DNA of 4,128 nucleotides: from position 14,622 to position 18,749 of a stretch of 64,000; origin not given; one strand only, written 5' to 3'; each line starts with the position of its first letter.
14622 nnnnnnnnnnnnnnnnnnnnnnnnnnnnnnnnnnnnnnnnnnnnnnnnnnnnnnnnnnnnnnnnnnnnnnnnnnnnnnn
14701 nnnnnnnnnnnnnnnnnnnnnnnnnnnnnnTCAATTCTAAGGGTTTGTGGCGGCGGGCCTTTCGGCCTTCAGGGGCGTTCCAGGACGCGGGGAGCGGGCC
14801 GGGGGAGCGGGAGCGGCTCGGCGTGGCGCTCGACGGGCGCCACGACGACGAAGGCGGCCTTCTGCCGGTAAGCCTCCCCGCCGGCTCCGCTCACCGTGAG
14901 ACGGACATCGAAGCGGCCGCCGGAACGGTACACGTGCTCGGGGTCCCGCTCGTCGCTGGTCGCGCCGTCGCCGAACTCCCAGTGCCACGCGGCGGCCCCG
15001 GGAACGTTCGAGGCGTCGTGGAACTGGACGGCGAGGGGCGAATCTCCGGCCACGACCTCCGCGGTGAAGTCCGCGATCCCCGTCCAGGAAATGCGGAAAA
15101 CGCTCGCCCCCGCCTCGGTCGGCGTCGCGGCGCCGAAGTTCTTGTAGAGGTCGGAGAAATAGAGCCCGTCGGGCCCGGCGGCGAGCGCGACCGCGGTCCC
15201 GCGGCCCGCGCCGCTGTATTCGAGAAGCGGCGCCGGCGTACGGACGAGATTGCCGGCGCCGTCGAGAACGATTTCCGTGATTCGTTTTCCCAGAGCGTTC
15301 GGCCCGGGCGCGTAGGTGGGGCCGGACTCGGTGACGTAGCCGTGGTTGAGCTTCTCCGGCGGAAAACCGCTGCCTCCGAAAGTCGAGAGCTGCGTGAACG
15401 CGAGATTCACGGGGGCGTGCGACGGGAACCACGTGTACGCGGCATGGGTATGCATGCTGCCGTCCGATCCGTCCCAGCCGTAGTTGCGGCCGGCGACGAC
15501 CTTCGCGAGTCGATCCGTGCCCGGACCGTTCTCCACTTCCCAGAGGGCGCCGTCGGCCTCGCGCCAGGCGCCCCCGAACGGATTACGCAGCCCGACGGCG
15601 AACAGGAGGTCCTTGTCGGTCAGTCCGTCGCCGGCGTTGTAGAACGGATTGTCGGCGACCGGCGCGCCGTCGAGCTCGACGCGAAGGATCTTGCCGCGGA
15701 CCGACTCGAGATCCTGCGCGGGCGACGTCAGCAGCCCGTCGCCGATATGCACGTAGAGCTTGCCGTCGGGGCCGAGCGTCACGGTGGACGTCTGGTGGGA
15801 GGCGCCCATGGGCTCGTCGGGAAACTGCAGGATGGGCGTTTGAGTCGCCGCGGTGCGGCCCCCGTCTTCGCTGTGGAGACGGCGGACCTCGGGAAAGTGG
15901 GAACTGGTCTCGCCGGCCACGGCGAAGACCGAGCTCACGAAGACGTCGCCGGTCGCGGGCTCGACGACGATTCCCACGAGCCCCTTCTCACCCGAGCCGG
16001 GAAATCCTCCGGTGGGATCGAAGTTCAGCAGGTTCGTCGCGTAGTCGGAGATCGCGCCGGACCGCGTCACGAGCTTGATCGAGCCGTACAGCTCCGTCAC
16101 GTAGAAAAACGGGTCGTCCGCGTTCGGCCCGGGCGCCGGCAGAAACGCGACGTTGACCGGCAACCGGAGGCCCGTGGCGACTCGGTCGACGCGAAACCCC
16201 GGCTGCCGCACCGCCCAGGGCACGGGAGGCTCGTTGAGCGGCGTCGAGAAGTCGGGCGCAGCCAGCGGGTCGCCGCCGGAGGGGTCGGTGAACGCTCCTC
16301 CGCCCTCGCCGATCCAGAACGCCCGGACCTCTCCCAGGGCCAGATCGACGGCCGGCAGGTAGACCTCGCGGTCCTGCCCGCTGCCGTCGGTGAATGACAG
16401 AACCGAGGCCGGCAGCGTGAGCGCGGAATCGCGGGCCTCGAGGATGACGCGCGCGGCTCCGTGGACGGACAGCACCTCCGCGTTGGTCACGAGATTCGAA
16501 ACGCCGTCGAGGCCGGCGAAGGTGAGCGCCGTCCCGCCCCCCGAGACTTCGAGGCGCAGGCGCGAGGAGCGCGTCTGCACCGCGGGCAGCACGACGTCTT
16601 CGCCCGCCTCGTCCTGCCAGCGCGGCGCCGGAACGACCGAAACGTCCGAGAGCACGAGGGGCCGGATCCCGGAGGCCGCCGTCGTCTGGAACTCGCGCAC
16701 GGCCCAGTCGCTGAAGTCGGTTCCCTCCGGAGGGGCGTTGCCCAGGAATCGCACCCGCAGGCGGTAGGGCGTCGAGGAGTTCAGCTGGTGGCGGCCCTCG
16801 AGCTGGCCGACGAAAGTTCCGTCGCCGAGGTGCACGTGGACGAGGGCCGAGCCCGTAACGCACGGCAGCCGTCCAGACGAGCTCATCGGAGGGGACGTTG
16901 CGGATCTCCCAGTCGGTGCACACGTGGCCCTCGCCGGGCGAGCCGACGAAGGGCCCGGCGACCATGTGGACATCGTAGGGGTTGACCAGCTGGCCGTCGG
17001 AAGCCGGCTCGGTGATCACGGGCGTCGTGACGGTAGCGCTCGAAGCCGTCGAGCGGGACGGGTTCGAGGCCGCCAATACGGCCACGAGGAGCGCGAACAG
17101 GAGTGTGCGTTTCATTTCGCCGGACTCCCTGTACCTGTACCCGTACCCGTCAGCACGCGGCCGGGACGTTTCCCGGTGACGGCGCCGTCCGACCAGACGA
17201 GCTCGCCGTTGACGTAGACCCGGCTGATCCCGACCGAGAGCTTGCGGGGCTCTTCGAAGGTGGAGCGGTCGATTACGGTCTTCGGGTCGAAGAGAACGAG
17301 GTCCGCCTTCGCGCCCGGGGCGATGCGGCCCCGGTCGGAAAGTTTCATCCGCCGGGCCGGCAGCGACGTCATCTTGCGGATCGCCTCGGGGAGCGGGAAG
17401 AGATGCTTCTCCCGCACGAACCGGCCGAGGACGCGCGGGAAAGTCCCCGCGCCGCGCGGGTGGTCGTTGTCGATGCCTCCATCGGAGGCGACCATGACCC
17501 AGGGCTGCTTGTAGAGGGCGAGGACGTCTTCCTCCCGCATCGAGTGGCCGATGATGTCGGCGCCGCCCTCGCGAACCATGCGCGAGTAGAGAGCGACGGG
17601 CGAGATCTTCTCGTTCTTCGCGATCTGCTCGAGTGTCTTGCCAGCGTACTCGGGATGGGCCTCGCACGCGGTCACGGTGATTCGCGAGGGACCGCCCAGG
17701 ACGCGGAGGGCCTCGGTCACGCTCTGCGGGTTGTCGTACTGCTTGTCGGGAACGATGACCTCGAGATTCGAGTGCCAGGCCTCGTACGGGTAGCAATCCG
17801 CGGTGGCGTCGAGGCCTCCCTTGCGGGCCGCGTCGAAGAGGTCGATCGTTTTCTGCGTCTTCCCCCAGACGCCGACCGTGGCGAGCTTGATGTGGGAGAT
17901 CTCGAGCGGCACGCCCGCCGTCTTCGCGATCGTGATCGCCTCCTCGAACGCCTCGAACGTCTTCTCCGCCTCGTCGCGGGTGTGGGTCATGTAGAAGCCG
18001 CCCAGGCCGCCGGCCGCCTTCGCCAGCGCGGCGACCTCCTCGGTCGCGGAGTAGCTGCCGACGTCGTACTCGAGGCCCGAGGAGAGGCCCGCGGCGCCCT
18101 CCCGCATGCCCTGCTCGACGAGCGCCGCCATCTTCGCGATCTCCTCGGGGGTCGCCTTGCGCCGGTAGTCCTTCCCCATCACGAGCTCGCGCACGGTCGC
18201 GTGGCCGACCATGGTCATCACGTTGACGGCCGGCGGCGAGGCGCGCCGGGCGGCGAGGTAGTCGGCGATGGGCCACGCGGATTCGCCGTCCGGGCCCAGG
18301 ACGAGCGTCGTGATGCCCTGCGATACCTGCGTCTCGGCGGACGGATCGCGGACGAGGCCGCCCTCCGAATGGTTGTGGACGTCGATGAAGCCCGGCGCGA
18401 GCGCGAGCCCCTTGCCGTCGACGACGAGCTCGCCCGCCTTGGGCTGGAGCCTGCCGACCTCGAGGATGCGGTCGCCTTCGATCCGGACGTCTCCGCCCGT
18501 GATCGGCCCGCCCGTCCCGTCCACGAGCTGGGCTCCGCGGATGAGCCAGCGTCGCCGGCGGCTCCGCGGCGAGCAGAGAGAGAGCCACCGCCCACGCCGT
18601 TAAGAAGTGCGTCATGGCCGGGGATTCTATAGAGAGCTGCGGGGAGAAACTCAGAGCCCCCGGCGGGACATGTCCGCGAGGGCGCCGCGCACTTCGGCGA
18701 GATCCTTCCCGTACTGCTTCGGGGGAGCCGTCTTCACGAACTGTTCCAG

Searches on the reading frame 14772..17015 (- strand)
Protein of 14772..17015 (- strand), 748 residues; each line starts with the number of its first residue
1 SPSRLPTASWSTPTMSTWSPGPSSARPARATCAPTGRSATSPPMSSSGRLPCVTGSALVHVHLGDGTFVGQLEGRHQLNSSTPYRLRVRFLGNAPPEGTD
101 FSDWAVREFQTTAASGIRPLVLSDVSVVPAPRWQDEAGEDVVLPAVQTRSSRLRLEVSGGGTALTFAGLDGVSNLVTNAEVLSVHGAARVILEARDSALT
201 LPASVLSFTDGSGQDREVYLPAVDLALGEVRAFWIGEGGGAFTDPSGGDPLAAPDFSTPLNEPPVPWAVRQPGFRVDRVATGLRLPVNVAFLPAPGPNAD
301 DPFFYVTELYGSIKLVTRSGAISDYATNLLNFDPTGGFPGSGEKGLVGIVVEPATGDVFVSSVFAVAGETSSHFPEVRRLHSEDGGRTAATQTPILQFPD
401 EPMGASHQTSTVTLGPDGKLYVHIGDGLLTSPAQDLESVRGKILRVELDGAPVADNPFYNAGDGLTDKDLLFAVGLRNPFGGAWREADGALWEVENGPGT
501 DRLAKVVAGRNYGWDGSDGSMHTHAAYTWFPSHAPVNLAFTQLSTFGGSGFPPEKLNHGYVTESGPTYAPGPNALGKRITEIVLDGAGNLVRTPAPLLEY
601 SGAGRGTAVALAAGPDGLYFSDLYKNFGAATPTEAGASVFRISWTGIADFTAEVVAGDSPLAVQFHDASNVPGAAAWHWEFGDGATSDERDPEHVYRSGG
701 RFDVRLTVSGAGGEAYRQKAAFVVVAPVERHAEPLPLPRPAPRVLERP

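Call 30: search_protein_families(library=pfam, proteins=[window:14772-17015:-], max_evalue=0.001)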
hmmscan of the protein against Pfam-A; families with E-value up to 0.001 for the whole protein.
window:14772-17015:- (748 aa): 3 families
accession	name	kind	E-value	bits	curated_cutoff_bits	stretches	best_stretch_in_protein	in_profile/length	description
PF07995.17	GSDH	-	1.2e-30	107.4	25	1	302-516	13-221/332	Glucose / Sorbosone dehydrogenase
PF18911.6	PKD_4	-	1e-11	45.1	27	1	663-718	20-78/85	PKD domain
PF00801.26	PKD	-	1.7e-08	34.8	23.5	1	662-718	16-75/80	PKD domain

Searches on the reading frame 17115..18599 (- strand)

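Call 30: search_protein_families(library=pfam, proteins=[window:17115-18599:-], max_evalue=0.001)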
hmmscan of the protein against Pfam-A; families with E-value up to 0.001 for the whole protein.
window:17115-18599:- (495 aa): 2 families
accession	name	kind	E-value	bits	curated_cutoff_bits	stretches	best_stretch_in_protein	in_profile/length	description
PF07969.17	Amidohydro_3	-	3.9e-32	112.8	29.7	1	59-468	2-471/472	Amidohydrolase family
PF01979.26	Amidohydro_1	-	1.7e-14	54.2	25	1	67-468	2-345/345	Amidohydrolase family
